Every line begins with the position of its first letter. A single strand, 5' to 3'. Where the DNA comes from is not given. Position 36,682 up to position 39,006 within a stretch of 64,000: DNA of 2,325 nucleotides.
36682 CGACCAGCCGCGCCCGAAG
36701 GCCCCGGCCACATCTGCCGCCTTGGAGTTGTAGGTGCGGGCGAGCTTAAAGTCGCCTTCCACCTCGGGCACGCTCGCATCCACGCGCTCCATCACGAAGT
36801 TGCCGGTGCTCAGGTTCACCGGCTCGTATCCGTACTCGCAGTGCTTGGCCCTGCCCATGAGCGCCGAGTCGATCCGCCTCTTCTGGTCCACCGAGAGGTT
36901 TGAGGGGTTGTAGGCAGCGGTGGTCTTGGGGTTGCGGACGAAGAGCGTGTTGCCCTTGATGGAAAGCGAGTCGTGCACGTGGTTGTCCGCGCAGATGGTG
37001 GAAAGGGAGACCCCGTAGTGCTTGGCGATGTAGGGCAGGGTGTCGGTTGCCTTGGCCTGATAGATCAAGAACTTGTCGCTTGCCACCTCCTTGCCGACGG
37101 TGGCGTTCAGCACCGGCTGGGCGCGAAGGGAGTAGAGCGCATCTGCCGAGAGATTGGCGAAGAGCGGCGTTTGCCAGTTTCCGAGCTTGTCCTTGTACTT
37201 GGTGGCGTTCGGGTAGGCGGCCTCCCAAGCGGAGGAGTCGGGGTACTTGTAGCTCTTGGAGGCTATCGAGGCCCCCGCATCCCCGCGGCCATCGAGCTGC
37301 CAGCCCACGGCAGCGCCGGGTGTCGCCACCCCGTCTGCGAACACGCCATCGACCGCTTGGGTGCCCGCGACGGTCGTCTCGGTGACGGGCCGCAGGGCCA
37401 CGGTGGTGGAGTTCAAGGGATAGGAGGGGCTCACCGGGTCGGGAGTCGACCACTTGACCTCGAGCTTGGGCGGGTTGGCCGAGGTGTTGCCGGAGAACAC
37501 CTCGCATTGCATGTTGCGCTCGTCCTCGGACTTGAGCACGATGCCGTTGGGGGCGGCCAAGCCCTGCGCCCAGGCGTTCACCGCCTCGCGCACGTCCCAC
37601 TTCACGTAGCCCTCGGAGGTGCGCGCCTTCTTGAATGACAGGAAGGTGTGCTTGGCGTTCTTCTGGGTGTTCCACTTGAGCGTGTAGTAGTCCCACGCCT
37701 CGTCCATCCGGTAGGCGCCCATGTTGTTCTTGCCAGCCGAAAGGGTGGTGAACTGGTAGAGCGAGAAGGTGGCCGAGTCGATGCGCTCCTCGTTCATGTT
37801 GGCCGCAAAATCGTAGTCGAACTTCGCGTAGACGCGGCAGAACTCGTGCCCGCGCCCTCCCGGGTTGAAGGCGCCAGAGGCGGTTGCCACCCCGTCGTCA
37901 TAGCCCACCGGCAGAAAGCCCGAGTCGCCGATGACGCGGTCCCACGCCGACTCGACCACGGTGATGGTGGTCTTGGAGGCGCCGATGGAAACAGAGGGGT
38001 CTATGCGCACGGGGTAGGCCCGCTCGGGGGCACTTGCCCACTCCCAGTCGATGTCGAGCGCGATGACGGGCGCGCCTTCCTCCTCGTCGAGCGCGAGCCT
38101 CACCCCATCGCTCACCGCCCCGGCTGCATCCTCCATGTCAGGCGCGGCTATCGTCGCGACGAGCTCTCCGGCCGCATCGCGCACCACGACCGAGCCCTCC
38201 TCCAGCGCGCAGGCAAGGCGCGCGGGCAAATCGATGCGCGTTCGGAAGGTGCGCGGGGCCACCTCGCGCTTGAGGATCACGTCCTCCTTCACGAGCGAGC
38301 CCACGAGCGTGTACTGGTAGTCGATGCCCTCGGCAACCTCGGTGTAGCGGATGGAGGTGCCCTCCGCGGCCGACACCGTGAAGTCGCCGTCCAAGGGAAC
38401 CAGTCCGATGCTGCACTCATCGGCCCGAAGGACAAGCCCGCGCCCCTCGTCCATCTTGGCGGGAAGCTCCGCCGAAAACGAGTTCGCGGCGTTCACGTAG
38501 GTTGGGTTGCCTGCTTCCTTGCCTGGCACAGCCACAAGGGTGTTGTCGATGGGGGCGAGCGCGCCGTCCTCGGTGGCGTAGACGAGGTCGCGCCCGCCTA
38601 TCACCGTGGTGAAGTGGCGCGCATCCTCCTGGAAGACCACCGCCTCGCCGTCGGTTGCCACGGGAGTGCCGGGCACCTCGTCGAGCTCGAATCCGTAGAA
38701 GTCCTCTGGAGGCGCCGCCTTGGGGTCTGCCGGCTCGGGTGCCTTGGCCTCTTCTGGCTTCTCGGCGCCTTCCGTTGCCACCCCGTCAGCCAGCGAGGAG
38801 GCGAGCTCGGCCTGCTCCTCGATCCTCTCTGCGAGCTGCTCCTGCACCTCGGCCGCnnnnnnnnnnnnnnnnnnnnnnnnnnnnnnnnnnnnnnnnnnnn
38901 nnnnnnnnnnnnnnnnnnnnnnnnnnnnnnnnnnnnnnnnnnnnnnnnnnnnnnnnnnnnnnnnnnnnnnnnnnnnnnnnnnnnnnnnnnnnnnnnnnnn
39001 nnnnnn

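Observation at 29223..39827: Stand-alone giant RHS/YD-repeat toxin cassette embedded between housekeeping operons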

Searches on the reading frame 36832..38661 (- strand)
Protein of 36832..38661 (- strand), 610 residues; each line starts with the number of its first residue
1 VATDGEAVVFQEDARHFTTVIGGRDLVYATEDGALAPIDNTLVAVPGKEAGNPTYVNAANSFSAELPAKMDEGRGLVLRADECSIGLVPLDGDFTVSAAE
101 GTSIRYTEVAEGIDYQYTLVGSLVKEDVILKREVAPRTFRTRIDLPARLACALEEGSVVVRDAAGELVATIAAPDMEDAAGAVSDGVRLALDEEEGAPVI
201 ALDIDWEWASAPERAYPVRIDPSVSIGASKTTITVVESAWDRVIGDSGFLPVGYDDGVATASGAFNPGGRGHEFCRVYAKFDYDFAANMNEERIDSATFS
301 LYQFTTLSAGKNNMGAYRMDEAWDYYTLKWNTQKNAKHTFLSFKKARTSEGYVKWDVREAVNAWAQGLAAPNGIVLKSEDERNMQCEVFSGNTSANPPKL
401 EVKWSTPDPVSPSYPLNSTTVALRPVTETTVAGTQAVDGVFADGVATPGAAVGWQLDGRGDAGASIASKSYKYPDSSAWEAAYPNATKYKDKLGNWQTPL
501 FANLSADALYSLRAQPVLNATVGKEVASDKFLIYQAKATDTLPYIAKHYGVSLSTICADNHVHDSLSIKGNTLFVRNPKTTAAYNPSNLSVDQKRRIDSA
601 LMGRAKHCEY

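Call 60: search_dna_similar(query=window:36832-38661:-, collection=plasmids, mode=protein, max_rows=25)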
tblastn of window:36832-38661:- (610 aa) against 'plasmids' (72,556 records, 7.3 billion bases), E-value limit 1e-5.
Records with a match: 67; places in all: 71; records where one place covers at least 80% of the query: 4.
Best place of each record, by identity: <60% 67.
By first word of the organism name: Bacillus 34; Priestia 9; Streptomyces 8; Paenibacillus 3; Enterococcus 2; Planococcus 2; Exiguobacterium 2; Streptococcus 1; Lactococcus 1; Rossellomorea 1; and 4 more.
By predicted mobility (MOB-suite, as given by PLSDB): non-mobilizable 47; mobilizable 11; conjugative 9.
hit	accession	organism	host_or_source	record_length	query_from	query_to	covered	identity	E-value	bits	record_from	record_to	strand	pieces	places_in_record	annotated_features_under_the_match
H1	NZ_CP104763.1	Enterococcus raffinosus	-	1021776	1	610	100%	34.2%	2e-105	357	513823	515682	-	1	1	record has no annotation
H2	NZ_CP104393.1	Enterococcus raffinosus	fermented food (Meju)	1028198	1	610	100%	34.2%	2e-105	357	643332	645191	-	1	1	record has no annotation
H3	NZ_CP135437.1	Streptococcus sp. DTU_2020_1001019_1_SI_AUS_MUR_006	Homo sapiens,urine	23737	1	610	100%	33.8%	1e-97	334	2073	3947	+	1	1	DNRLRE domain-containing protein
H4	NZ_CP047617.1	Lactococcus raffinolactis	pure culture from sewage,sewage from ...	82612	1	610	100%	33.0%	3e-98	336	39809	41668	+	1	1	DUF6531 domain-containing protein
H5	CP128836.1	Rossellomorea sp. AcN35-11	-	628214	3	404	66%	26.6%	7e-20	102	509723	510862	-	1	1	DNRLRE domain-containing protein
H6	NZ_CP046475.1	Janibacter melonis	Homo sapiens,cell culture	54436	102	513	68%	25.9%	6e-16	90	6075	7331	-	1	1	RHS repeat-associated core domain-containing protein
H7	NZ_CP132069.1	Bacillus mycoides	whole organism,soil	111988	27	412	63%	24.5%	5e-16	90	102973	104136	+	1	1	DNRLRE domain-containing protein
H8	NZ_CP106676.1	Bacillus cereus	cell culture,soil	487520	27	412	63%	24.4%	2e-16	91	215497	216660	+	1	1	DNRLRE domain-containing protein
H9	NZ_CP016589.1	Bacillus thuringiensis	Mono isolate,Ginseng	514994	27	412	63%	24.4%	2e-16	91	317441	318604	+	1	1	DNRLRE domain-containing protein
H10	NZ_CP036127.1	Bacillus mycoides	cell culture,soil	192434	27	412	63%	24.3%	1e-14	85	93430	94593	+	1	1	DNRLRE domain-containing protein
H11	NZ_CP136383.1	Bacillus mycoides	whole organism,soil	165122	27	412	63%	24.3%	7e-14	83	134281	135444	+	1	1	DNRLRE domain-containing protein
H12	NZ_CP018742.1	Bacillus cereus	Salad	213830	27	412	63%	24.2%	3e-15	87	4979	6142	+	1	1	DNRLRE domain-containing protein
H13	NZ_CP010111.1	Bacillus thuringiensis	soil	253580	27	412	63%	24.2%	3e-15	87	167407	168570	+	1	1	DNRLRE domain-containing protein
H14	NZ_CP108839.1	Streptomyces sp. NBC_00853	-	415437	17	405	64%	23.9%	9e-13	79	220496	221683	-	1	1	LamG-like jellyroll fold domain-containing protein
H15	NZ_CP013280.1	Bacillus thuringiensis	Vectobac,bacterial clone,Commercial ...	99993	27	412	63%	23.9%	4e-15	87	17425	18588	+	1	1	DNRLRE domain-containing protein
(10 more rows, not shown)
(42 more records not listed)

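Call 61: get_annotated_region(hit=H4, flank=5000)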
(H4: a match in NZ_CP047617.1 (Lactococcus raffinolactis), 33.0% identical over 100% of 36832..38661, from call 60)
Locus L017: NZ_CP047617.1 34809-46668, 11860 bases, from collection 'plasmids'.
description: Lactococcus raffinolactis strain Lr_19_5 plasmid pLraf_19_5_1, complete sequence
organism: Lactococcus raffinolactis (NCBI taxid 1366)
taxonomy: Bacteria; Bacillota; Bacilli; Lactobacillales; Streptococcaceae; Lactococcus; Lactococcus raffinolactis
host: -; source: pure culture from sewage,sewage from Environmental Centre Robert O. Picard; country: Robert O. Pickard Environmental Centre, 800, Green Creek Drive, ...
typing (MOB-suite, as given by PLSDB): non-mobilizable
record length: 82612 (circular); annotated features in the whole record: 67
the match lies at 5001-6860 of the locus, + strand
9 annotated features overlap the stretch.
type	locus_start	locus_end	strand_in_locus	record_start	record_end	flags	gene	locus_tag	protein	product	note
CDS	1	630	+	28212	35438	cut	-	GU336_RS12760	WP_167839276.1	SNF2-related protein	-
CDS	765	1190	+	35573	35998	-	-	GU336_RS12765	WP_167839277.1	hypothetical protein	-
CDS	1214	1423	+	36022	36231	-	-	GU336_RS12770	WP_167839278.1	hypothetical protein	-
CDS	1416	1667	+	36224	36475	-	-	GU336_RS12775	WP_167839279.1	hypothetical protein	-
CDS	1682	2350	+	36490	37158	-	-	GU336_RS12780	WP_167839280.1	DUF2786 domain-containing protein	-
CDS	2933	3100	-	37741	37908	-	-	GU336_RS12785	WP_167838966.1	hypothetical protein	-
CDS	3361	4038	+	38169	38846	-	-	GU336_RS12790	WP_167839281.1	class B sortase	-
CDS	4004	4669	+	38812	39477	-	-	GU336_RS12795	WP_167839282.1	hypothetical protein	-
CDS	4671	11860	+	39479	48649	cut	-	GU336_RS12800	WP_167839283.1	DUF6531 domain-containing protein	-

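Call 62: get_annotated_region(hit=H3, flank=3000)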
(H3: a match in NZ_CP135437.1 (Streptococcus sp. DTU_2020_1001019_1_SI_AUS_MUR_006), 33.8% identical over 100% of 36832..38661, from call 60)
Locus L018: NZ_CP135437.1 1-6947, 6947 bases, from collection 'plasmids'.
description: Streptococcus sp. DTU_2020_1001019_1_SI_AUS_MUR_006 plasmid unnamed1, complete sequence
organism: Streptococcus sp. DTU_2020_1001019_1_SI_AUS_MUR_006 (NCBI taxid 3077584)
taxonomy: Bacteria; Bacillota; Bacilli; Lactobacillales; Streptococcaceae; Streptococcus; Streptococcus sp. DTU 2020 1001019 1 SI AUS MUR 006
host: -; source: Homo sapiens,urine; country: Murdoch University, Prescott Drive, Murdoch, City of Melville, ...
typing (MOB-suite, as given by PLSDB): non-mobilizable
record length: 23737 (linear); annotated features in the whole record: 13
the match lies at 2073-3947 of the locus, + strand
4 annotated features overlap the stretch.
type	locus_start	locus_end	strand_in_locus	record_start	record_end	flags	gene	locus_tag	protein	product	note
CDS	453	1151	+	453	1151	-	-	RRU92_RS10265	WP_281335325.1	class B sortase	-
CDS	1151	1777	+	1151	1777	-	-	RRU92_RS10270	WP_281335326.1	hypothetical protein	-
CDS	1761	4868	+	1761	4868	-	-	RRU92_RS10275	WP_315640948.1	DNRLRE domain-containing protein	-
CDS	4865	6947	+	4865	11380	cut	-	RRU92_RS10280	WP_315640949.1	RHS repeat-associated core domain-containing protein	-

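Call 88: search_dna_similar(query=L018:1151-1774:+, collection=plasmids, mode=protein, max_evalue=0.001, max_rows=30)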
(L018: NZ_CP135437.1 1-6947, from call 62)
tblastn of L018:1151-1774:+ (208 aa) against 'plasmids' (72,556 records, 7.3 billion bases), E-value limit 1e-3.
Records with a match: 1; places in all: 1; records where one place covers at least 80% of the query: 1.
Best place of each record, by identity: >=99% 1.
By first word of the organism name: Streptococcus 1.
By predicted mobility (MOB-suite, as given by PLSDB): non-mobilizable 1.
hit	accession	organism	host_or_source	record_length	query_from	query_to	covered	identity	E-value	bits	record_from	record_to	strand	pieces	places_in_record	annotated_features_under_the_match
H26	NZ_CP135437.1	Streptococcus sp. DTU_2020_1001019_1_SI_AUS_MUR_006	Homo sapiens,urine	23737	1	208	100%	100.0%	1e-101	328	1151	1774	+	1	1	hypothetical protein | DNRLRE domain-containing protein | class B sortase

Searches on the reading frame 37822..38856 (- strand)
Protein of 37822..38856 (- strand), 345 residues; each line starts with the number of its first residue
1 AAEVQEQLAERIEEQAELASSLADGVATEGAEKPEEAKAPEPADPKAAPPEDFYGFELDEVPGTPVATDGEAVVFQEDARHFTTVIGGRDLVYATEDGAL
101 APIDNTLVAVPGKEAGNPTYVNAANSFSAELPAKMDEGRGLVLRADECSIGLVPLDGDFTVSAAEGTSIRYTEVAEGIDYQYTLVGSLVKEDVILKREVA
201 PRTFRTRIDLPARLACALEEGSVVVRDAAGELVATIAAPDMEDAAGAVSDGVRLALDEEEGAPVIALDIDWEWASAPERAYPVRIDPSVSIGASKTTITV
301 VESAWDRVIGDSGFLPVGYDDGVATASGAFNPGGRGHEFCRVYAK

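Call 27: search_protein_families(library=pfam, proteins=[window:37822-38856:-], max_evalue=10)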
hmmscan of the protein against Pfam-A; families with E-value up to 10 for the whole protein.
window:37822-38856:- (345 aa): 3 families
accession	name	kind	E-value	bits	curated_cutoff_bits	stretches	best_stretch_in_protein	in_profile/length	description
PF25778.1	DUF7948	-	0.043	14.3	27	1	168-233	104-168/214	Domain of unknown function (DUF7948)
PF13860.13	FlgD_ig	-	0.054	13.9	27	1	214-242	18-46/79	FlgD Ig-like domain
PF00960.24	Neocarzinostat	-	0.16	12.4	25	1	211-266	38-92/110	Neocarzinostatin family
